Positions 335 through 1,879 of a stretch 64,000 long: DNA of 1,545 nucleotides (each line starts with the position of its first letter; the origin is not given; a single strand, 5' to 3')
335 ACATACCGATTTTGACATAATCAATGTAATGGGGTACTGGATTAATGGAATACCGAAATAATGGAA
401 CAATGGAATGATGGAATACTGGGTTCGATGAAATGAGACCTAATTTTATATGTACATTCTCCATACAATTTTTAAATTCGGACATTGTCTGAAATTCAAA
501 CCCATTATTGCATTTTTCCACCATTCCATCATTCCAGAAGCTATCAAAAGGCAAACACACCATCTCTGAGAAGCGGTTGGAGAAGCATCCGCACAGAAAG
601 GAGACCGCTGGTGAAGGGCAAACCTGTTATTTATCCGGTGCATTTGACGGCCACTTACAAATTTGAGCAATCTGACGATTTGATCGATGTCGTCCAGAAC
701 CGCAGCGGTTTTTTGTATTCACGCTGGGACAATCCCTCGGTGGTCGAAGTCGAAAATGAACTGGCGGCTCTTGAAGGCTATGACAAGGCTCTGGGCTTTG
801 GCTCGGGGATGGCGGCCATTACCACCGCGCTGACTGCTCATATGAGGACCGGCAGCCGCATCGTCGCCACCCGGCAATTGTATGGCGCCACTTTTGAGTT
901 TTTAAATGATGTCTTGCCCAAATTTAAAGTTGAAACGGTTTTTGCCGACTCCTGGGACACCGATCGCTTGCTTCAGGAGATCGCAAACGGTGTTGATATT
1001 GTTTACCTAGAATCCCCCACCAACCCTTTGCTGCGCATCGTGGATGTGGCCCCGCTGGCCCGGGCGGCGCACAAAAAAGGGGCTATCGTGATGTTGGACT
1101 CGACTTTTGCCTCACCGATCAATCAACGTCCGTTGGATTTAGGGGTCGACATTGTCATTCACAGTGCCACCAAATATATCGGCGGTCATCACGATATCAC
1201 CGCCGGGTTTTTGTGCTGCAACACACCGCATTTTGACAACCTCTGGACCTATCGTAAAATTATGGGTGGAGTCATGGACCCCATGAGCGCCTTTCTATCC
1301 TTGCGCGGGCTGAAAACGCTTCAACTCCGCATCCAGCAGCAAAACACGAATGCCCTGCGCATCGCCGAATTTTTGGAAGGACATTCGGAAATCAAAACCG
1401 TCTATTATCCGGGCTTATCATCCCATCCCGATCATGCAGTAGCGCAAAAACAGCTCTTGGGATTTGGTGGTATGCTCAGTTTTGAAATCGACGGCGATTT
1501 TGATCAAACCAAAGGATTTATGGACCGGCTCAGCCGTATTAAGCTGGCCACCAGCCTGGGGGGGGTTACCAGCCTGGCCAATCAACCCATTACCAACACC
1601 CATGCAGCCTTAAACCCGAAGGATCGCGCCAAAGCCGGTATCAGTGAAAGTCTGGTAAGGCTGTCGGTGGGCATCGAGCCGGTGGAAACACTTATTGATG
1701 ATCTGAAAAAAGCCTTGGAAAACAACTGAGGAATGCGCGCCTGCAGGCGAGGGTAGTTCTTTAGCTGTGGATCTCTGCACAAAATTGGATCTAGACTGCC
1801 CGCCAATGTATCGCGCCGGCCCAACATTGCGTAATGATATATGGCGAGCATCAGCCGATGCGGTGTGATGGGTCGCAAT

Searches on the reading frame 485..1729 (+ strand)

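Call 3: search_protein_families(library=pfam, proteins=[window:485-1729:+], max_evalue=1)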
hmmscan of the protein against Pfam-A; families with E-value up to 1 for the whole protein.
window:485-1729:+ (414 aa): 6 families
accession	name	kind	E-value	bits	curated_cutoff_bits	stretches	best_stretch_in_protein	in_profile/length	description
PF01053.26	Cys_Met_Meta_PP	-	9e-128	426.5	27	1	44-412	14-381/381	Cys/Met metabolism PLP-dependent enzyme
PF00266.25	Aminotran_5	-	0.00015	21.3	21.5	1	109-233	74-204/371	Aminotransferase class-V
PF01212.27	Beta_elim_lyase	-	0.00029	20.7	27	1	82-300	30-268/288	Beta-eliminating lyase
PF00155.27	Aminotran_1_2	-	0.00045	19.9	19.7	1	86-209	44-189/361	Aminotransferase class I and II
PF01041.23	DegT_DnrJ_EryC1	-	0.016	14.9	19.8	1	84-140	24-81/360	DegT/DnrJ/EryC1/StrS aminotransferase family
PF06838.17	Met_gamma_lyase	-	0.058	12.4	24.2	1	197-263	189-255/405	Methionine gamma-lyase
